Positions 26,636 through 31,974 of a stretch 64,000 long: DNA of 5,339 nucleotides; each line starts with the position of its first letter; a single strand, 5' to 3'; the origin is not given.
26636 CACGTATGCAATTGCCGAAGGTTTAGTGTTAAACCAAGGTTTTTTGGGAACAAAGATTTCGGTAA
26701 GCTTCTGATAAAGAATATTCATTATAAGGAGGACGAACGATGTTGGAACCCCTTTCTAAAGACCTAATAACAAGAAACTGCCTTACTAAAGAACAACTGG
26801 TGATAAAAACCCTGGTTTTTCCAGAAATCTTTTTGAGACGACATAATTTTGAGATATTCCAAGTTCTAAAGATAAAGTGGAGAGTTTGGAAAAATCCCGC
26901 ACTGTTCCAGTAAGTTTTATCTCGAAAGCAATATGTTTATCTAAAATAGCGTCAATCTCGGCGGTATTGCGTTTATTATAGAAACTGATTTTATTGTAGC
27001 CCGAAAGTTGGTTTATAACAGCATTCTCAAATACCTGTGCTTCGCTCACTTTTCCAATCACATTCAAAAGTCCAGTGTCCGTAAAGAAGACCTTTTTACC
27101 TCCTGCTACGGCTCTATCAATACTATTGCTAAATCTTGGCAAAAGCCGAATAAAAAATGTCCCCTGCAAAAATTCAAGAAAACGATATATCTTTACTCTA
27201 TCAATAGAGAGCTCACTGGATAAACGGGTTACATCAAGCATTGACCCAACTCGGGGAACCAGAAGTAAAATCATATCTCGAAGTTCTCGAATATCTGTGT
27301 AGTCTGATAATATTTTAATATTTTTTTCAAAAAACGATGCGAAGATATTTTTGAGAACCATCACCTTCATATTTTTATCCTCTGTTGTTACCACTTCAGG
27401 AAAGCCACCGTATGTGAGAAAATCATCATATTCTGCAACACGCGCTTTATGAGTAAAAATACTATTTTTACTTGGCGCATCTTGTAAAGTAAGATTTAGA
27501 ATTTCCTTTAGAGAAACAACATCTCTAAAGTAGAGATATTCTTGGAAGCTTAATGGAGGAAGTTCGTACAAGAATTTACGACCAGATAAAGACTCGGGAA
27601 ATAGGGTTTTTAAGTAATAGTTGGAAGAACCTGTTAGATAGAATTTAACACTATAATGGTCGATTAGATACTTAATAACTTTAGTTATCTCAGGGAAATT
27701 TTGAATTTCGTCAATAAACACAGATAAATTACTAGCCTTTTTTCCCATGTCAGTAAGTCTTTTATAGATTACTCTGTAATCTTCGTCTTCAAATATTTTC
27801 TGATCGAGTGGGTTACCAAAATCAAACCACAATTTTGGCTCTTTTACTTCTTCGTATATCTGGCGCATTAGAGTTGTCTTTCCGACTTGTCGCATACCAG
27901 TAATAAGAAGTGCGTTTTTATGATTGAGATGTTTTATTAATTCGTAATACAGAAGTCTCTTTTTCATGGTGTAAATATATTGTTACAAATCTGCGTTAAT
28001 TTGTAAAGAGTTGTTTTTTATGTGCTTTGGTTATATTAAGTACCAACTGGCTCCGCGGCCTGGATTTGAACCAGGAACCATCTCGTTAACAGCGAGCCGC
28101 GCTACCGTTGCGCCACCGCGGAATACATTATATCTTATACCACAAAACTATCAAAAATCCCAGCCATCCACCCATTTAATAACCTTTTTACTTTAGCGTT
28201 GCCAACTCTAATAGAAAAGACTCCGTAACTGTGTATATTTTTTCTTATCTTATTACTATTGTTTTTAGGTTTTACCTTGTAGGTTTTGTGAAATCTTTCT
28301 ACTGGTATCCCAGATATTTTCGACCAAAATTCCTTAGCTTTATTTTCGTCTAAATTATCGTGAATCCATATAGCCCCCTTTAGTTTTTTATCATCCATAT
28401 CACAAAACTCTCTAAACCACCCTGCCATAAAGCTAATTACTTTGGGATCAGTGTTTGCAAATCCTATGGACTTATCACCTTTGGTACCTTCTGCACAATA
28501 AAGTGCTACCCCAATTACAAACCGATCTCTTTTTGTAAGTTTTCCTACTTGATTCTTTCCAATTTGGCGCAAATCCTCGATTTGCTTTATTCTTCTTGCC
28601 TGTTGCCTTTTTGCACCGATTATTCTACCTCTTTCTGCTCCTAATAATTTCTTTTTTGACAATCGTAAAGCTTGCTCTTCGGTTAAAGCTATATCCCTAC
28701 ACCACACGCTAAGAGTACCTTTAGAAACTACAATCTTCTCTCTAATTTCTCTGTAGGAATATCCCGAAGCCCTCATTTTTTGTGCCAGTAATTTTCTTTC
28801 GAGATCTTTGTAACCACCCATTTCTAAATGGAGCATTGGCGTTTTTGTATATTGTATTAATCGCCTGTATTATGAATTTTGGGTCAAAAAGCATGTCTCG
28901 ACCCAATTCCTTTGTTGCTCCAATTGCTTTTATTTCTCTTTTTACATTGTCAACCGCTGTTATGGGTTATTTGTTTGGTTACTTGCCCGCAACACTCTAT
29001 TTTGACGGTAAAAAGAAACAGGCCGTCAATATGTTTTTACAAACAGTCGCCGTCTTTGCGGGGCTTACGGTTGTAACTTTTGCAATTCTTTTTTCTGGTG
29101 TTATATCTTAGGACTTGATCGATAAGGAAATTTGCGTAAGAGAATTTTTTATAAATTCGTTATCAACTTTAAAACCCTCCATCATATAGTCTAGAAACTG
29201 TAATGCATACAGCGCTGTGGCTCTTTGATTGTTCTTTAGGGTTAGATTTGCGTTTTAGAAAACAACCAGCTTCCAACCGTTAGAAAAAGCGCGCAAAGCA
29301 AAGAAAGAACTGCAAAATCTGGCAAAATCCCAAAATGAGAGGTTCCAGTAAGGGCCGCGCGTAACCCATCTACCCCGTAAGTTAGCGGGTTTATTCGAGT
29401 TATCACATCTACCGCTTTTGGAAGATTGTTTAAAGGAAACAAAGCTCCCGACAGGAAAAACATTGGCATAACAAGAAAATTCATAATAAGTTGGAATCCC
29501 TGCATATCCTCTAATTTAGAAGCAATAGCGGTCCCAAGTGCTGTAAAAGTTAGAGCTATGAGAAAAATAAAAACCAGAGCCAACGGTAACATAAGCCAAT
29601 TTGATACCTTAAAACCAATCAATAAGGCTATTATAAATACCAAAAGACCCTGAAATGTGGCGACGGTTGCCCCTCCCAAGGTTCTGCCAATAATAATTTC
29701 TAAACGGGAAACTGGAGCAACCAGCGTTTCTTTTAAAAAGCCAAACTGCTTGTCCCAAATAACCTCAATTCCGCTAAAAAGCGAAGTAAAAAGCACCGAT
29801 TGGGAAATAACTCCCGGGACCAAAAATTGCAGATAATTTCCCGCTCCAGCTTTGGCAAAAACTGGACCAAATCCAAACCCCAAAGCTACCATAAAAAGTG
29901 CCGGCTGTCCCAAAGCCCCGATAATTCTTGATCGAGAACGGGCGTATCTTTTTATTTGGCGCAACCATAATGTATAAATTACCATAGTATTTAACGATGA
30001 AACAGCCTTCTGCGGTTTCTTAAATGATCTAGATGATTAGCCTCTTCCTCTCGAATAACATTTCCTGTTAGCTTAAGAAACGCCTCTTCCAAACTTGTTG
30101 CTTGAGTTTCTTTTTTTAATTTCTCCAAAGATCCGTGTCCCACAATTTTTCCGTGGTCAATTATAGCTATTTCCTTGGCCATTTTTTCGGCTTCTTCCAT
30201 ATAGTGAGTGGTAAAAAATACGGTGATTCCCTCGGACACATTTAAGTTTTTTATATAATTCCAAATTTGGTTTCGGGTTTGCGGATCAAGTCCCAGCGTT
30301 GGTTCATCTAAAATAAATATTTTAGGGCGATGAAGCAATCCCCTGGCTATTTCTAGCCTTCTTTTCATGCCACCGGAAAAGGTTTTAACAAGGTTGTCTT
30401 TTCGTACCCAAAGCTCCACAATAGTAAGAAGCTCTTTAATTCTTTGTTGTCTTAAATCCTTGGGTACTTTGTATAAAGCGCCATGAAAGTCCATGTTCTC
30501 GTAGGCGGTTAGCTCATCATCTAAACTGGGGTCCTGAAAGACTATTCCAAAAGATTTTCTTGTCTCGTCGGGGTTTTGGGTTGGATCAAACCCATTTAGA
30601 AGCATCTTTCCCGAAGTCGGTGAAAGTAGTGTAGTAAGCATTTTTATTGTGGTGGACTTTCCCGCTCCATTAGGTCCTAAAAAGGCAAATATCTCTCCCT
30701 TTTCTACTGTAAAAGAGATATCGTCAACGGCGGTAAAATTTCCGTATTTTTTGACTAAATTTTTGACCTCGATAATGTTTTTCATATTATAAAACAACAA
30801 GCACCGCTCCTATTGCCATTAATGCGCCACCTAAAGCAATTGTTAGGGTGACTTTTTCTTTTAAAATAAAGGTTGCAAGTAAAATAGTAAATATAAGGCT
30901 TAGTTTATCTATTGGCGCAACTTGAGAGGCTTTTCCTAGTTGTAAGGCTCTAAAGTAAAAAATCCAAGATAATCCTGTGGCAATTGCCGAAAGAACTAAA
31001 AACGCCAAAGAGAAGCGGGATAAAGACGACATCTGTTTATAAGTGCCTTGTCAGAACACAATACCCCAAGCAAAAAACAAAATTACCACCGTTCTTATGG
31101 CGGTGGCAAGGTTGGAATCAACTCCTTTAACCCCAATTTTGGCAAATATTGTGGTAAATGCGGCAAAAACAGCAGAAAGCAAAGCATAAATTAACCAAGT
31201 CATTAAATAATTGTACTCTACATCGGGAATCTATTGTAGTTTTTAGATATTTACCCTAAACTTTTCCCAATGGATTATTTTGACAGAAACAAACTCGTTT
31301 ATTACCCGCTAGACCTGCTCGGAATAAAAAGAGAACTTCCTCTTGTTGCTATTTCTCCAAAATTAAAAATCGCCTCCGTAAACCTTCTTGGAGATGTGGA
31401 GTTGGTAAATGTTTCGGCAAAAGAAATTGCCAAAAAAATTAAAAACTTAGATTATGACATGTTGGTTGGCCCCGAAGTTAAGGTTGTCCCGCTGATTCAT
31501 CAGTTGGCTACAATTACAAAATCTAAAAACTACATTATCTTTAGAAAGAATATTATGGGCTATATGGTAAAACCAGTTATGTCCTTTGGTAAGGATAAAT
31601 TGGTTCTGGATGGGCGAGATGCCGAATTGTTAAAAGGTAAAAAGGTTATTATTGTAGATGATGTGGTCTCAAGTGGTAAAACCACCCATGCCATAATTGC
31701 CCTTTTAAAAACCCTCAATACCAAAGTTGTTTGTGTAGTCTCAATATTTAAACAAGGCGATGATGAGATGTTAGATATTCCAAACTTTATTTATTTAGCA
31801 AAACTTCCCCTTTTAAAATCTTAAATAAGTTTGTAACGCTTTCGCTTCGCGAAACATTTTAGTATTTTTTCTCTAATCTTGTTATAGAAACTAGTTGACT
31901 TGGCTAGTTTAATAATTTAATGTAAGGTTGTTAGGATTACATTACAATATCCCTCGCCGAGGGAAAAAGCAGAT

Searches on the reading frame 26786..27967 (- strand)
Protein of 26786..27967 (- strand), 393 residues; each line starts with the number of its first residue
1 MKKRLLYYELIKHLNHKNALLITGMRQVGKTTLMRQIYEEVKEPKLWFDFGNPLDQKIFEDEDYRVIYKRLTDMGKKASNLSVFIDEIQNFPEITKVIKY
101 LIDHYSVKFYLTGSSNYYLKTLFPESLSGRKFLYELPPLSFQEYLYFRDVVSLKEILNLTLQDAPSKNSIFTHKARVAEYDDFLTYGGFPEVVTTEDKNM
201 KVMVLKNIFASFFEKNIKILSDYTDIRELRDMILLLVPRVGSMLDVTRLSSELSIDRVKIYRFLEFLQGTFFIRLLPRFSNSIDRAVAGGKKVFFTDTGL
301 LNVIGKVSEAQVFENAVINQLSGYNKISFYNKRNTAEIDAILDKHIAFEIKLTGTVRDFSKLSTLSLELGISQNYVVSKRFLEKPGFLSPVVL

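Call 7: search_protein_families(library=pfam, proteins=[window:26786-27967:-], max_evalue=0.001)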
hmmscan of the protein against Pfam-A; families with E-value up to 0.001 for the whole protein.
window:26786-27967:- (393 aa): 6 families
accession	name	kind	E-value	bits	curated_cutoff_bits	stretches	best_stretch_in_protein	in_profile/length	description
PF13173.12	AAA_14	-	1.5e-31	109.5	27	1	17-145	2-129/129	AAA domain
PF13635.12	DUF4143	-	5.7e-19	68.8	28.1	1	216-352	3-159/160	Domain of unknown function (DUF4143)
PF01637.24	ATPase_2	-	0.00025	21.4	33.2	0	15-44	18-47/225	ATPase domain predominantly from Archaea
PF13191.12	AAA_16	-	0.00033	21.7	32.6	0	18-52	25-59/167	AAA ATPase domain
PF20720.3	nSTAND3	-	0.00043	20.5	27.2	0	7-43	7-43/155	Novel STAND NTPase 3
PF13401.12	AAA_22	-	0.00045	21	27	0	16-41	4-29/130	AAA domain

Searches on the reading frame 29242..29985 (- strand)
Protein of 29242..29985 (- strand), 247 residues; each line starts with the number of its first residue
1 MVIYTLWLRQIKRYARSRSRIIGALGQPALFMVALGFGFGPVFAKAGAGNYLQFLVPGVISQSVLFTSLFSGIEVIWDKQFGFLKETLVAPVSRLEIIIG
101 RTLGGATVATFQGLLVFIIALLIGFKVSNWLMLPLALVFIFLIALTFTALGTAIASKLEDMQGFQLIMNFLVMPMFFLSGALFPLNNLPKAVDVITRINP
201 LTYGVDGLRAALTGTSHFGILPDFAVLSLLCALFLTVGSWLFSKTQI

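Call 31: search_protein_families(library=pfam, proteins=[window:29242-29985:-], max_evalue=0.001)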
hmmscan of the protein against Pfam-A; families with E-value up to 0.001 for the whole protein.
window:29242-29985:- (247 aa): 3 families
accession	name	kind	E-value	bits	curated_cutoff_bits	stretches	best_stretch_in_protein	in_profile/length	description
PF01061.29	ABC2_membrane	-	2.5e-36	125.7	26.9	1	3-212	3-210/211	ABC-2 type transporter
PF12698.13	ABC2_membrane_3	-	1.3e-21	77.6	31.6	1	48-239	157-346/347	ABC-2 family transporter protein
PF12679.13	ABC2_membrane_2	-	7.2e-05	22.6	27.2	1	84-244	99-280/283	ABC-2 family transporter protein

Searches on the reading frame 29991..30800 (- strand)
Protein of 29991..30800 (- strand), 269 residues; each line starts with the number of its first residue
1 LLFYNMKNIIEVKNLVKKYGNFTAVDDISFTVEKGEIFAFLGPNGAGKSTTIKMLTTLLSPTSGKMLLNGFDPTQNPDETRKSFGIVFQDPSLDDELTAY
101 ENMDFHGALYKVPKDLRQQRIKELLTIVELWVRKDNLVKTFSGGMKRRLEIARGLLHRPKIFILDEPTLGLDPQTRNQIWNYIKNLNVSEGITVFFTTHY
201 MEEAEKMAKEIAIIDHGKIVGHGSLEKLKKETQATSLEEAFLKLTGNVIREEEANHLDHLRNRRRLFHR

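Call 31: search_protein_families(library=pfam, proteins=[window:29991-30800:-], max_evalue=0.001)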
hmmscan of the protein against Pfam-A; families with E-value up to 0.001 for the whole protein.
window:29991-30800:- (269 aa): 8 families
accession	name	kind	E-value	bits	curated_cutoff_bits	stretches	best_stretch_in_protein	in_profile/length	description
PF00005.33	ABC_tran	-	1.8e-36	126.2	25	1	26-168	2-136/137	ABC transporter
PF13304.12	AAA_21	-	1.9e-10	41.8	27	1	141-199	238-298/304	AAA domain, putative AbiEii toxin, Type IV TA system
PF13476.12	AAA_23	-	6.1e-06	27.5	27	1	21-243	6-171/201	AAA domain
PF13175.12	AAA_15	-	3.8e-05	23.9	32.1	0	21-69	10-55/374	AAA ATPase domain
PF02463.25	SMC_N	-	4.3e-05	23.5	40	0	157-208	157-209/220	RecF/RecN/SMC N terminal domain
PF13555.12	AAA_29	-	4.5e-05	23.6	27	1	26-65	13-51/61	P-loop containing region of AAA domain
PF13514.12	AAA_27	-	0.00046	20.3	22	1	16-59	8-50/206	AAA domain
PF03215.21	Rad17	-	0.00058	20.3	23.8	1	33-164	43-172/186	Rad17 P-loop domain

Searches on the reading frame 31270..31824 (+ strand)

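Call 31: search_protein_families(library=pfam, proteins=[window:31270-31824:+], max_evalue=0.001)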
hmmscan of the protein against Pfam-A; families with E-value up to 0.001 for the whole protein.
window:31270-31824:+ (184 aa): 2 families
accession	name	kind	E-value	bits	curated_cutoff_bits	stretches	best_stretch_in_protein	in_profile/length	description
PF00156.33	Pribosyltran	-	2e-12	47.2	26.3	1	52-167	21-131/158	Phosphoribosyl transferase domain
PF15609.12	PRTase_2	-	0.00037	20.5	28.8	1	110-163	106-160/188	Phosphoribosyl transferase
